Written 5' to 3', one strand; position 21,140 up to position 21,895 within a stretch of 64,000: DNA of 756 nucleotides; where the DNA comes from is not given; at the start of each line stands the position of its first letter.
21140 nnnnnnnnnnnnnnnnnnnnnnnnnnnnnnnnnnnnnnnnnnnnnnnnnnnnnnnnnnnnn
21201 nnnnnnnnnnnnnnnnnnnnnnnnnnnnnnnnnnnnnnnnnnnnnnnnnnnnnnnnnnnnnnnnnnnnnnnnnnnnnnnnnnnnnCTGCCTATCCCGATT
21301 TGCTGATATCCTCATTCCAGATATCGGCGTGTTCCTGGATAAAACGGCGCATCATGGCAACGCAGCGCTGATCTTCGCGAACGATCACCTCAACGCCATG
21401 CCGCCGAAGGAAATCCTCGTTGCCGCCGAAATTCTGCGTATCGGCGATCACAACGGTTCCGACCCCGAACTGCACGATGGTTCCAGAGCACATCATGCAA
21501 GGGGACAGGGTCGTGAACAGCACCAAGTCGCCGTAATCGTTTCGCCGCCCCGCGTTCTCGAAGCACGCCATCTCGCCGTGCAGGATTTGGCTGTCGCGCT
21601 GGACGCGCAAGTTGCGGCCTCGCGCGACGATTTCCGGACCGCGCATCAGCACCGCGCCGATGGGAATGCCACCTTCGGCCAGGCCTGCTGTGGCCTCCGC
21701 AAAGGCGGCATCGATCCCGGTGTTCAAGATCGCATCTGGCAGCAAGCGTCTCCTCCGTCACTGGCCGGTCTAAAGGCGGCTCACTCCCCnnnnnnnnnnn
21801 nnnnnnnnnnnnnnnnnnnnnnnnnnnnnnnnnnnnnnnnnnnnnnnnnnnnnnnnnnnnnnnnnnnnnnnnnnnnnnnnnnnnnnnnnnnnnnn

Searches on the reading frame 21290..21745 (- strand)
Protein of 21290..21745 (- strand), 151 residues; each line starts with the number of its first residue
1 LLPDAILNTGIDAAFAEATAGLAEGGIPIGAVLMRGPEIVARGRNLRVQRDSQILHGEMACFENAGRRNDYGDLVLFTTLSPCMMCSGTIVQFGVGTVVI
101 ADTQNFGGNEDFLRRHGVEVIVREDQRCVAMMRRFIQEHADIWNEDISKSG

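Call 32: search_protein_families(library=pfam, proteins=[window:21290-21745:-], max_evalue=0.01)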
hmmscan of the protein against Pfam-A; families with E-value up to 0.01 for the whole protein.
window:21290-21745:- (151 aa): 4 families
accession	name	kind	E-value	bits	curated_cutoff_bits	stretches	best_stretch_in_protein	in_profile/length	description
PF00383.29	dCMP_cyt_deam_1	-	1.5e-16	60.6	25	1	12-101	9-101/102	Cytidine and deoxycytidylate deaminase zinc-binding region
PF14437.12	MafB19-deam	-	4.1e-14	53.1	27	1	15-137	11-139/142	MafB19-like deaminase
PF14439.12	Bd3614-deam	-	0.00043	20.7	38.5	1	38-95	20-79/113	Bd3614-like deaminase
PF18750.7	SNAD4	-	0.0014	19.1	27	1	53-93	30-74/130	Secreted Novel AID/APOBEC-like Deaminase 4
